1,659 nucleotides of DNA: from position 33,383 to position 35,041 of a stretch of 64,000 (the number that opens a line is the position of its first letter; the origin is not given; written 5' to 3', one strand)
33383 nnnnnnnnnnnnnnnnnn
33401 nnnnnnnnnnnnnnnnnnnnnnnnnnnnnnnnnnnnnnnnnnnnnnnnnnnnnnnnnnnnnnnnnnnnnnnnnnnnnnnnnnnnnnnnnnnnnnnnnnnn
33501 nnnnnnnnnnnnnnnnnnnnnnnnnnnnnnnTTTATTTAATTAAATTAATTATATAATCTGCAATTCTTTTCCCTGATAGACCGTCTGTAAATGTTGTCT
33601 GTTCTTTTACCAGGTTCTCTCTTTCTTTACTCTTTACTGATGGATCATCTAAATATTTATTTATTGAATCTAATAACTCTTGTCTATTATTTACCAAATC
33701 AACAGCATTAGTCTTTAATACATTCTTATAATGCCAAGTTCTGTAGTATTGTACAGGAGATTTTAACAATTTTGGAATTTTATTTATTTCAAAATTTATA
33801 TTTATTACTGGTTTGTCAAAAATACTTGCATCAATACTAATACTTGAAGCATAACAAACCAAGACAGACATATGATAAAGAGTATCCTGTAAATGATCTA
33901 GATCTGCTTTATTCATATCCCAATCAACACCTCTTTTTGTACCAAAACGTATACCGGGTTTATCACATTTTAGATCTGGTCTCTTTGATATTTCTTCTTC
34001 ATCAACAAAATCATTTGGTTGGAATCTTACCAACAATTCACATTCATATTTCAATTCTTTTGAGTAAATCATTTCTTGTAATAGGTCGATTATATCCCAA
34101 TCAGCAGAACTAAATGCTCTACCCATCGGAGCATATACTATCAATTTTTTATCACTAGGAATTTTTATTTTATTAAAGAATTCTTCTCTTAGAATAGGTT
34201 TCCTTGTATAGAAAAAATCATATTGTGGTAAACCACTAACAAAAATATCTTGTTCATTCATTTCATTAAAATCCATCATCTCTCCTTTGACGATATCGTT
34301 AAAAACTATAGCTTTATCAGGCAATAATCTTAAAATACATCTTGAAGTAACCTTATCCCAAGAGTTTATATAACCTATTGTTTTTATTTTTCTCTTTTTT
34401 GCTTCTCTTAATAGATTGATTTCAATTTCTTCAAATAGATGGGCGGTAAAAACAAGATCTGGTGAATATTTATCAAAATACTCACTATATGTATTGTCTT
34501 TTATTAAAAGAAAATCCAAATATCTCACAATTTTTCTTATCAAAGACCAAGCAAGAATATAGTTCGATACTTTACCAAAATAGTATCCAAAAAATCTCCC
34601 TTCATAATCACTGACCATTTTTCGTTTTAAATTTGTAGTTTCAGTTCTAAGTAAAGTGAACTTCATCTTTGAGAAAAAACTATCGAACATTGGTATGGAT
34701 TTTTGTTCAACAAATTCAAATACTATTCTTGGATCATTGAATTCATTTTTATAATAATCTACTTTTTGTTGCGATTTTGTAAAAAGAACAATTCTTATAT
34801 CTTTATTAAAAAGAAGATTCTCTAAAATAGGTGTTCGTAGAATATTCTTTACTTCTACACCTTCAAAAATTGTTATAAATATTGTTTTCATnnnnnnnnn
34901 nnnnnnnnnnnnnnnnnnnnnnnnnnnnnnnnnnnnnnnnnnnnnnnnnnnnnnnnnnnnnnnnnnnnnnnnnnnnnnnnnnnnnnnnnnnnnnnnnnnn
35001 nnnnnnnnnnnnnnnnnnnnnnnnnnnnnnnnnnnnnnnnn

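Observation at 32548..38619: Tandemly duplicated cassette of Zn-ribbon methyltransferases and TagF-like transferases (MT-T-T-MT-T)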

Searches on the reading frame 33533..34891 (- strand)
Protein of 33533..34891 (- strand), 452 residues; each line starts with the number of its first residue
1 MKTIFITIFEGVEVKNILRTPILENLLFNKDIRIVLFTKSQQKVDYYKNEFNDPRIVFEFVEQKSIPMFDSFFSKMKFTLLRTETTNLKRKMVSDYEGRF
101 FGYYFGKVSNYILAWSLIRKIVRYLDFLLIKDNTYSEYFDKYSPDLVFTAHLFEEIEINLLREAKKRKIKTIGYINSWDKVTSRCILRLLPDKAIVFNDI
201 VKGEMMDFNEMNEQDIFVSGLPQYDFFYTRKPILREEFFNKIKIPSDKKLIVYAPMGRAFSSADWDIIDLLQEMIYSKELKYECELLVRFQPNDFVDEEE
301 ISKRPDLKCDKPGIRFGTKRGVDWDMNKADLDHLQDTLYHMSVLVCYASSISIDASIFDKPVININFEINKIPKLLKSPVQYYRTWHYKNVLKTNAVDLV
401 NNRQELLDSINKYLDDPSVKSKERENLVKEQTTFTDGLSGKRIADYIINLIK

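Call 3: search_protein_families(library=pfam, proteins=[window:33533-34891:-], max_evalue=0.1)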
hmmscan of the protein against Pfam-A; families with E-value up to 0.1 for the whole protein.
window:33533-34891:- (452 aa): 1 family
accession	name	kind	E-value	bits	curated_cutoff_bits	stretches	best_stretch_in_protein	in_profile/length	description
PF04464.20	Glyphos_transf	-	1.5e-10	41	22.1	1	192-448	136-366/367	CDP-Glycerol:Poly(glycerophosphate) glycerophosphotransferase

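Call 4: search_protein_families(library=ncbifam, proteins=[window:33533-34891:-], max_evalue=0.1)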
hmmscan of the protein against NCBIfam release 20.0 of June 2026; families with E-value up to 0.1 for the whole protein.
window:33533-34891:- (452 aa): 1 family
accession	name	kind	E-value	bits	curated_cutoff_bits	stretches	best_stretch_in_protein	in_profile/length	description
NF046086.1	BFO_1060_trans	domain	4.9e-14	52.2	200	2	135-259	39-173/365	BFO_1060 family glycosyltransferase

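Call 7: search_solved_structures(query=window:33533-34891:-, max_evalue=1, show_alignments=1)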
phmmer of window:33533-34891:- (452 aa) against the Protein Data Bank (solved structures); distinct sequences matched with E-value up to 1: 0.

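Call 11: find_homologous_proteins(query=window:33533-34891:-, max_evalue=0.00001)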
Query window:33533-34891:- (452 aa): 696 proteins with E <= 0.00001 among 5114 candidates; the best 120 are listed.
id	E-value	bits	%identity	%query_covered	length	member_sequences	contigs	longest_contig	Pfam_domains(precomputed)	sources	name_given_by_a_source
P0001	0.0e+0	1011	100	100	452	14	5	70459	PF04464.21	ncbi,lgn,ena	-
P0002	1.6e-253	859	84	100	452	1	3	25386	PF04464.21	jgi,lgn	jgi:hypothetical protein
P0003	2.1e-226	770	74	100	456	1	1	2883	PF04464.21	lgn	-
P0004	1.1e-222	758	74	100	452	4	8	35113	PF04464.21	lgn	-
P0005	1.4e-210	718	71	100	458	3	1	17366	PF04464.21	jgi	jgi:CDP-glycerol glycerophosphotransferase (TagB/SpsB family)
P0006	8.3e-210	715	70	100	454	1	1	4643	PF04464.21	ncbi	-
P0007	1.4e-209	715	71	100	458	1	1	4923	PF04464.21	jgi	jgi:UDP-N-acetylglucosamine 2-epimerase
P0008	3.6e-208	710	70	100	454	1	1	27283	PF04464.21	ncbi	-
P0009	1.7e-207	708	70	100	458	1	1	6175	PF04464.21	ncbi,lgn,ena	-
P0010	2.0e-205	701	69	100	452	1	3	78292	PF04464.21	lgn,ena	-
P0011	1.4e-203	695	69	100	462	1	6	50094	PF04464.21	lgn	-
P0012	1.8e-203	695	67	100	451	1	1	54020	PF04464.21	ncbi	-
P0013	5.7e-203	693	68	100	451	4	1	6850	-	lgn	-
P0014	1.3e-200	685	69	100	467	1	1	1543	PF04464.21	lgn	-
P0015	2.9e-200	684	69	100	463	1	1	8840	PF04464.21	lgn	-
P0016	1.1e-198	679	65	100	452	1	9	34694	PF04464.21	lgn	-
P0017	8.1e-198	676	67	100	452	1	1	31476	PF04464.21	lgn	-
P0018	4.0e-197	674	67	100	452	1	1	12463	PF04464.21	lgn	-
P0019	1.6e-196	672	66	100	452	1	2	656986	PF04464.21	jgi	jgi:CDP-glycerol glycerophosphotransferase (TagB/SpsB family)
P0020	4.6e-193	660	66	99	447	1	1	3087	PF04464.21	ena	-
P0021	1.9e-192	658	65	100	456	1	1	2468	PF04464.21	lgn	-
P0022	2.1e-192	658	65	100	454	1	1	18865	PF04464.21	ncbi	-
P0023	2.3e-192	658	64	100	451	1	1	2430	PF04464.21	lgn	-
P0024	2.8e-192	658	67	99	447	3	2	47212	PF04464.21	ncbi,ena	-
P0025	4.1e-191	654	66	99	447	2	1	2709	PF04464.21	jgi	jgi:hypothetical protein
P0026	1.3e-190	652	65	100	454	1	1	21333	PF04464.21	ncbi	-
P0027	3.1e-190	651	66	100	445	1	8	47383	PF04464.21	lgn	-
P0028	3.0e-189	648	65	100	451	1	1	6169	PF04464.21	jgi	jgi:CDP-glycerol glycerophosphotransferase (TagB/SpsB family)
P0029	1.8e-187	642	63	100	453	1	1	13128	PF04464.21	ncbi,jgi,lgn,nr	ncbi:MAG: hypothetical protein QG585_227 [Patescibacteria group bacterium]|jgi:hypothetical protein|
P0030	3.9e-187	641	63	100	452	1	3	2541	PF04464.21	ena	-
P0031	7.1e-186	637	64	100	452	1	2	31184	PF04464.21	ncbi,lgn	-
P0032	1.1e-183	629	61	99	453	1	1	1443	PF04464.21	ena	-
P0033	7.0e-183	627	62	99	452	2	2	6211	PF04464.21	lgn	-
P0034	2.7e-182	625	63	100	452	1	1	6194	PF04464.21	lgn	-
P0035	1.5e-181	622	62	100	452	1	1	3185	PF04464.21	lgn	-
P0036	8.2e-170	584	58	100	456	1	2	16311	PF04464.21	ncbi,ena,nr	ncbi:MAG: hypothetical protein CEO19_197 [Parcubacteria group bacterium Gr01-1014_73]|nr:MAG: hypoth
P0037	7.5e-169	580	58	100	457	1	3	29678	PF04464.21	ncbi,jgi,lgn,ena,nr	ncbi:MAG: hypothetical protein COV70_02230 [Parcubacteria group bacterium CG11_big_fil_rev_8_21_14_0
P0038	7.7e-167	574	57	99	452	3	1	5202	PF04464.21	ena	-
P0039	1.1e-166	573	58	100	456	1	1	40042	PF04464.21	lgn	-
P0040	1.9e-166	573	58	100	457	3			PF04464.21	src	-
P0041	2.1e-165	569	58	100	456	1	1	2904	PF04464.21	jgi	-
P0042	2.2e-165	569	57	99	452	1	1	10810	PF04464.21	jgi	-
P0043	3.0e-165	569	58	100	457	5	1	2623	PF04464.21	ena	-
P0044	6.4e-165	567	57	100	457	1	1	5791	PF04464.21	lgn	-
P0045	3.5e-164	565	57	100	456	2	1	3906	PF04464.21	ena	-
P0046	5.5e-164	564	57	100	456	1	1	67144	PF04464.21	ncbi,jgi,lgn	ncbi:MAG: CDP-glycerol glycerophosphotransferase family protein [Candidatus Paceibacterota bacterium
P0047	4.4e-163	561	57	98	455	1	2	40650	PF04464.21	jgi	-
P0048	6.7e-163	561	57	100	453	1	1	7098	PF04464.21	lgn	-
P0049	1.8e-162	559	57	100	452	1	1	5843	PF04464.21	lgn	-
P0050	6.4e-162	558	55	99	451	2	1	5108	PF04464.21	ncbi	-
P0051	3.9e-160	552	56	100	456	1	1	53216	PF04464.21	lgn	-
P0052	5.9e-160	551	58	100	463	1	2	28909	PF04464.21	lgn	-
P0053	1.5e-159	550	56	100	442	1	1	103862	PF04464.21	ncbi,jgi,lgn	-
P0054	2.4e-159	549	59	99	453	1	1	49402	PF04464.21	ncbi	-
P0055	2.0e-158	546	52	100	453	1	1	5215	PF04464.21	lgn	-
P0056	4.9e-158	545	55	99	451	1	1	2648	PF04464.21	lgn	-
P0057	2.6e-157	542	55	100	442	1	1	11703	PF04464.21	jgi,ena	-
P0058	3.1e-157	542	56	99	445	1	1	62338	PF04464.21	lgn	-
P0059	5.8e-157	541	55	99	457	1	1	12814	PF04464.21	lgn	-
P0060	9.7e-157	541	54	99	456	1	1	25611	PF04464.21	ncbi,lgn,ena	-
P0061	2.7e-156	539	54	100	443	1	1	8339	PF04464.21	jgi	jgi:CDP-glycerol glycerophosphotransferase (TagB/SpsB family)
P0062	2.9e-156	539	51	99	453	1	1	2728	PF04464.21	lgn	-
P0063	4.5e-156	538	52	99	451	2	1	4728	PF04464.21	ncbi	-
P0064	5.1e-156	538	53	99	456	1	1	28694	PF04464.21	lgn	-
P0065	1.4e-155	537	54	100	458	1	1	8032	PF04464.21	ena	-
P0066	2.8e-155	536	52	99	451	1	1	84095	PF04464.21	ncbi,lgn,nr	ncbi:MAG: CDP-glycerol glycerophosphotransferase family protein [Candidatus Sungbacteria bacterium]|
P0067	3.1e-155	536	55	100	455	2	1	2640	PF04464.21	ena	-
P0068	5.0e-155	535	53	100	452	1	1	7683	PF04464.21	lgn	-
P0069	6.1e-155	535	55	99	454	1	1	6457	PF04464.21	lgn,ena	-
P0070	1.3e-154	533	53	100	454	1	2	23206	PF04464.21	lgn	-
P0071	3.9e-154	532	50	99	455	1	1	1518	PF04464.21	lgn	-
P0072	1.4e-153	530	54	100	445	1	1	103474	PF04464.21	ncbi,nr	ncbi:MAG: CDP-glycerol glycerophosphotransferase family protein [Candidatus Harrisonbacteria bacteri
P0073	2.2e-153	529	54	99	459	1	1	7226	PF04464.21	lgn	-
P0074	3.5e-153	529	54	100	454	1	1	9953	PF04464.21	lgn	-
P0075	4.4e-153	528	55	99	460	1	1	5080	PF04464.21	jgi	-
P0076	4.5e-153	528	54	99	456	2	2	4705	PF04464.21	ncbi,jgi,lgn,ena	-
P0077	6.9e-153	528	56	100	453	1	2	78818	PF04464.21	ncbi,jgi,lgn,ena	-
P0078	2.2e-152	526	53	100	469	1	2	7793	PF04464.21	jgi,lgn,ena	-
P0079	2.8e-152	526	53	100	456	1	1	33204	PF04464.21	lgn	-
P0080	3.4e-152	526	54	100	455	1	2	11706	PF04464.21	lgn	-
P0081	4.0e-152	525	51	100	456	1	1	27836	PF04464.21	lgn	-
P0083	7.8e-152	524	52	99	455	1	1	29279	PF04464.21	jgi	jgi:CDP-glycerol glycerophosphotransferase (TagB/SpsB family)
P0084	1.0e-151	524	52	100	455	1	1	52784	PF04464.21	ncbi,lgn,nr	ncbi:MAG: CDP-glycerol glycerophosphotransferase family protein [bacterium]|nr:CDP-glycerol glycerop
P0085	1.1e-151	524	52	99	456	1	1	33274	PF04464.21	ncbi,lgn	-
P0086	2.4e-151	523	53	100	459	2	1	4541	PF04464.21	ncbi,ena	-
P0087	2.8e-151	523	53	100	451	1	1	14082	PF04464.21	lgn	-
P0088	5.0e-151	522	53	100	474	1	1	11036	PF04464.21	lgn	-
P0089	7.2e-151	521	52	100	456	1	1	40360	PF04464.21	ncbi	-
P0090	7.8e-151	521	53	99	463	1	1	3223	PF04464.21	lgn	-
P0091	8.3e-151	521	53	99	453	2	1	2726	PF04464.21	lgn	-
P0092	9.6e-151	521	54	100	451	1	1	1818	PF04464.21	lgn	-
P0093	1.5e-150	520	54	99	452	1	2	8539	PF04464.21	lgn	-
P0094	1.9e-150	520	52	99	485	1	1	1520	PF04464.21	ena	-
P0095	2.3e-150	520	52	99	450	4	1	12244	PF04464.21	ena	-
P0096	6.0e-150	518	52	99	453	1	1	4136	PF04464.21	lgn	-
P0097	7.0e-150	518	52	99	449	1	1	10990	PF04464.21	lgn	-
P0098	7.3e-150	518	53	99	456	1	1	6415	PF04464.21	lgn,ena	-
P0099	1.5e-149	517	53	100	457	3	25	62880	PF04464.21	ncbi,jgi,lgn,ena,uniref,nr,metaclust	ncbi:hypothetical protein A3H04_00460 [Candidatus Giovannonibacteria bacterium RIFCSPLOWO2_12_FULL_4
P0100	3.1e-149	516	51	100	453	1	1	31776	PF04464.21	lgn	-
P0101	3.2e-149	516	52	99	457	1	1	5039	PF04464.21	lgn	-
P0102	3.5e-149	516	52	99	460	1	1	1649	PF04464.21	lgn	-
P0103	4.3e-149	515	51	100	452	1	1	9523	PF04464.21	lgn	-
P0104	4.7e-149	515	53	100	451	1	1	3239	PF04464.21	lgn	-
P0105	7.9e-149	514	51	100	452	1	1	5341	PF04464.21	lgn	-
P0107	1.2e-148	514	52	99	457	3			PF04464.21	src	-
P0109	6.5e-148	511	51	99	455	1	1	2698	PF04464.21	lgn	-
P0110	8.6e-148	511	52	99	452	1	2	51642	PF04464.21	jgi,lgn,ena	-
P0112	1.1e-147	511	52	99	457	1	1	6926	PF04464.21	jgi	-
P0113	1.5e-147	510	53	99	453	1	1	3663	PF04464.21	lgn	-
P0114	1.9e-147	510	52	100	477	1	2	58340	PF04464.21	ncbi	-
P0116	2.3e-147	510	52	100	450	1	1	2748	PF04464.21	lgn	-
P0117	3.6e-147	509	51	99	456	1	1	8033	PF04464.21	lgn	-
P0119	5.0e-147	509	50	100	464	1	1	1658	PF04464.21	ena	-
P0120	9.0e-147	508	51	99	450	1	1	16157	PF04464.21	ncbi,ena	-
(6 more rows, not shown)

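Call 12: find_encoding_contigs(protein=P0072, flank=10000, max_places=2)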
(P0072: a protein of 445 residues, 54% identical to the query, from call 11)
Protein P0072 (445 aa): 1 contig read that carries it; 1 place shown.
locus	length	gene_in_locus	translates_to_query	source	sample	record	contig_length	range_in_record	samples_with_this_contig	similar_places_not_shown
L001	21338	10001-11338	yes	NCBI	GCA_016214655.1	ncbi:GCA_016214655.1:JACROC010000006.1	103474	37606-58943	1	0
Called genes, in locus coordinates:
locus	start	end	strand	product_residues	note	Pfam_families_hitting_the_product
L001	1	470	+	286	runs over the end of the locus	PF05148:Methyltransf_8 (weak), PF13489:Methyltransf_23, PF08241:Methyltransf_11, PF08242:Methyltransf_12 (weak), PF13649:Methyltransf_25 (weak), PF13847:Methyltransf_31 (weak)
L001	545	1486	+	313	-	PF03102:NeuB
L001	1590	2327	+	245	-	PF13561:adh_short_C2, PF00106:adh_short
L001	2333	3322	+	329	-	PF01408:GFO_IDH_MocA, PF22725:GFO_IDH_MocA_C3, PF02894:GFO_IDH_MocA_C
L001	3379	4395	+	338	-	PF01909:NTP_transf_2 (weak)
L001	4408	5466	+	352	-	-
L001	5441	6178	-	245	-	PF02348:CTP_transf_3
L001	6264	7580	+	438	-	PF04464:Glyphos_transf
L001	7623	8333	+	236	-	PF00535:Glycos_transf_2, PF10111:Glyco_tranf_2_2, PF13641:Glyco_tranf_2_3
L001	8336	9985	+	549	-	-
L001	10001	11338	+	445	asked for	PF04464:Glyphos_transf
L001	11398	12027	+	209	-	-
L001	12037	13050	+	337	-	PF13489:Methyltransf_23, PF08241:Methyltransf_11 (faint), PF08242:Methyltransf_12 (weak)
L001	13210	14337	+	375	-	PF02350:Epimerase_2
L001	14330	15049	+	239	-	PF02348:CTP_transf_3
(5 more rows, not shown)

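Call 13: find_encoding_contigs(protein=P0019, flank=10000, max_places=2)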
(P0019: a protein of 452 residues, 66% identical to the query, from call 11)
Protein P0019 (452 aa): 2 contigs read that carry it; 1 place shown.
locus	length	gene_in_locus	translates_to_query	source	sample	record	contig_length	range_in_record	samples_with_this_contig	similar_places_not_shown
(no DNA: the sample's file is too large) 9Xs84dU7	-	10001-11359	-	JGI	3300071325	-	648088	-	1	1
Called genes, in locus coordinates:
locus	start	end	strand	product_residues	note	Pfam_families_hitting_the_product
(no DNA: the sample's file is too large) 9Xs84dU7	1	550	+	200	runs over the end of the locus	-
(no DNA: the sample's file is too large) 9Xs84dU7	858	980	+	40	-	-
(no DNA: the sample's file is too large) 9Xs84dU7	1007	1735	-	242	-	PF00535:Glycos_transf_2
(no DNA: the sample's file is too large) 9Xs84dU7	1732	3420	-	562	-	-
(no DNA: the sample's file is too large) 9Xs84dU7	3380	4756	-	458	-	PF02366:PMT (weak)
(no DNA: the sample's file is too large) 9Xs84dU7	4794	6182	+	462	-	PF01943:Polysacc_synt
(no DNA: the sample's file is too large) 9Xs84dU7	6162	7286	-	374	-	PF01075:Glyco_transf_9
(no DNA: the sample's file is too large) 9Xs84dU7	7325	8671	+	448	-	PF04464:Glyphos_transf (faint)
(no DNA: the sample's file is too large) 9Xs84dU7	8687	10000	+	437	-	PF04464:Glyphos_transf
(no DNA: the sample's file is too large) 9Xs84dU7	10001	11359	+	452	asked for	PF04464:Glyphos_transf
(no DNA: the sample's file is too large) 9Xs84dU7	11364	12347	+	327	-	PF13489:Methyltransf_23, PF08241:Methyltransf_11 (weak), PF08242:Methyltransf_12 (weak)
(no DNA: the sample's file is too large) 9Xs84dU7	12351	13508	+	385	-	PF02350:Epimerase_2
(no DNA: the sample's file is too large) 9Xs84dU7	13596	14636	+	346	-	-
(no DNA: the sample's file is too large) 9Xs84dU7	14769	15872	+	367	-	-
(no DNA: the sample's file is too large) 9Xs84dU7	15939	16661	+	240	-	PF02348:CTP_transf_3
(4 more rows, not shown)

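Call 14: find_encoding_contigs(protein=P0099, flank=10000, max_places=2)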
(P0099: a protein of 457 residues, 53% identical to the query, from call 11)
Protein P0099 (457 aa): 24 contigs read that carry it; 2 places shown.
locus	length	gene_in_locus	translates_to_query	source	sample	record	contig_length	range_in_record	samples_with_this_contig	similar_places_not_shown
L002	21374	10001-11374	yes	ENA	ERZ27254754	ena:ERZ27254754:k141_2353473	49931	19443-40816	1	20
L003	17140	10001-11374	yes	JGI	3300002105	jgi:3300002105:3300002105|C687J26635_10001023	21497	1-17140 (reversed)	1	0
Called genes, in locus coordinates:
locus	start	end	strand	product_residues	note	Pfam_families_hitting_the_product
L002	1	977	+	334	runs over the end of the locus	PF00288:GHMP_kinases_N, PF08544:GHMP_kinases_C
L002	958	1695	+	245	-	PF00483:NTP_transferase, PF12804:NTP_transf_3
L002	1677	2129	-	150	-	PF14667:Polysacc_synt_C (weak), PF00190:Cupin_1, PF07883:Cupin_2 (weak)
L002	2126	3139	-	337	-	PF01408:GFO_IDH_MocA, PF22725:GFO_IDH_MocA_C3, PF02894:GFO_IDH_MocA_C (weak)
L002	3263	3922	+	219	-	-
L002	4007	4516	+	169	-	PF00702:Hydrolase (weak), PF08645:PNK3P, PF13419:HAD_2 (weak), PF13242:Hydrolase_like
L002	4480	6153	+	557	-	PF02776:TPP_enzyme_N, PF00205:TPP_enzyme_M, PF02775:TPP_enzyme_C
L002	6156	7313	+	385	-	PF00155:Aminotran_1_2, PF01041:DegT_DnrJ_EryC1 (weak), PF01053:Cys_Met_Meta_PP (weak)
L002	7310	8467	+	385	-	PF13489:Methyltransf_23, PF08242:Methyltransf_12 (weak), PF13847:Methyltransf_31 (faint), PF22674:C2185-like_N (weak)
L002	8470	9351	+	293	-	PF00535:Glycos_transf_2, PF13641:Glyco_tranf_2_3 (weak)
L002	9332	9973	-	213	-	PF07021:MetW (faint), PF13489:Methyltransf_23, PF13847:Methyltransf_31 (weak), PF08241:Methyltransf_11, PF08242:Methyltransf_12, PF13649:Methyltransf_25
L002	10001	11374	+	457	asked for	PF04464:Glyphos_transf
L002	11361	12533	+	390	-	PF02350:Epimerase_2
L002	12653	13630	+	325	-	-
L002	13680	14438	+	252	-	PF02348:CTP_transf_3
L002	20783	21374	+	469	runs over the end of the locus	PF04464:Glyphos_transf (weak)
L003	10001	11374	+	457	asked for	PF04464:Glyphos_transf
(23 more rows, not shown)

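Call 19: search_solved_structures(query=A1, max_evalue=10, show_alignments=4)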
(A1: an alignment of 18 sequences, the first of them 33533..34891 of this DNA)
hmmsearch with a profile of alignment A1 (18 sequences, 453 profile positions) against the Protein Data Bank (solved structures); distinct sequences matched with E-value up to 10: 7.
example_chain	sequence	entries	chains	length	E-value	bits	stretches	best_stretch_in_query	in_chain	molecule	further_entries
8va1_A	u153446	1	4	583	0.00082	21.4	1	327-448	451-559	Teichoic acid ribitol-phosphate polymerase TarL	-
7c1e_A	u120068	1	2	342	0.065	15.2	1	22-76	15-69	Epimerase domain-containing protein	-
5zed_A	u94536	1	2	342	0.067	15.1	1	22-76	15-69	Uncharacterized protein ADH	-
5z2x_A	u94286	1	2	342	0.072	15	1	22-76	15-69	Alcohol dehydrogenase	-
5zec_A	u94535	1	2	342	0.077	14.9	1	22-76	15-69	Uncharacterized protein ADH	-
8zav_A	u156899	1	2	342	0.084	14.8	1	23-76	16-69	NAD-dependent epimerase/dehydratase domain-containing protein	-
7xpm_A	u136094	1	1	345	0.23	13.4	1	21-76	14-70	A64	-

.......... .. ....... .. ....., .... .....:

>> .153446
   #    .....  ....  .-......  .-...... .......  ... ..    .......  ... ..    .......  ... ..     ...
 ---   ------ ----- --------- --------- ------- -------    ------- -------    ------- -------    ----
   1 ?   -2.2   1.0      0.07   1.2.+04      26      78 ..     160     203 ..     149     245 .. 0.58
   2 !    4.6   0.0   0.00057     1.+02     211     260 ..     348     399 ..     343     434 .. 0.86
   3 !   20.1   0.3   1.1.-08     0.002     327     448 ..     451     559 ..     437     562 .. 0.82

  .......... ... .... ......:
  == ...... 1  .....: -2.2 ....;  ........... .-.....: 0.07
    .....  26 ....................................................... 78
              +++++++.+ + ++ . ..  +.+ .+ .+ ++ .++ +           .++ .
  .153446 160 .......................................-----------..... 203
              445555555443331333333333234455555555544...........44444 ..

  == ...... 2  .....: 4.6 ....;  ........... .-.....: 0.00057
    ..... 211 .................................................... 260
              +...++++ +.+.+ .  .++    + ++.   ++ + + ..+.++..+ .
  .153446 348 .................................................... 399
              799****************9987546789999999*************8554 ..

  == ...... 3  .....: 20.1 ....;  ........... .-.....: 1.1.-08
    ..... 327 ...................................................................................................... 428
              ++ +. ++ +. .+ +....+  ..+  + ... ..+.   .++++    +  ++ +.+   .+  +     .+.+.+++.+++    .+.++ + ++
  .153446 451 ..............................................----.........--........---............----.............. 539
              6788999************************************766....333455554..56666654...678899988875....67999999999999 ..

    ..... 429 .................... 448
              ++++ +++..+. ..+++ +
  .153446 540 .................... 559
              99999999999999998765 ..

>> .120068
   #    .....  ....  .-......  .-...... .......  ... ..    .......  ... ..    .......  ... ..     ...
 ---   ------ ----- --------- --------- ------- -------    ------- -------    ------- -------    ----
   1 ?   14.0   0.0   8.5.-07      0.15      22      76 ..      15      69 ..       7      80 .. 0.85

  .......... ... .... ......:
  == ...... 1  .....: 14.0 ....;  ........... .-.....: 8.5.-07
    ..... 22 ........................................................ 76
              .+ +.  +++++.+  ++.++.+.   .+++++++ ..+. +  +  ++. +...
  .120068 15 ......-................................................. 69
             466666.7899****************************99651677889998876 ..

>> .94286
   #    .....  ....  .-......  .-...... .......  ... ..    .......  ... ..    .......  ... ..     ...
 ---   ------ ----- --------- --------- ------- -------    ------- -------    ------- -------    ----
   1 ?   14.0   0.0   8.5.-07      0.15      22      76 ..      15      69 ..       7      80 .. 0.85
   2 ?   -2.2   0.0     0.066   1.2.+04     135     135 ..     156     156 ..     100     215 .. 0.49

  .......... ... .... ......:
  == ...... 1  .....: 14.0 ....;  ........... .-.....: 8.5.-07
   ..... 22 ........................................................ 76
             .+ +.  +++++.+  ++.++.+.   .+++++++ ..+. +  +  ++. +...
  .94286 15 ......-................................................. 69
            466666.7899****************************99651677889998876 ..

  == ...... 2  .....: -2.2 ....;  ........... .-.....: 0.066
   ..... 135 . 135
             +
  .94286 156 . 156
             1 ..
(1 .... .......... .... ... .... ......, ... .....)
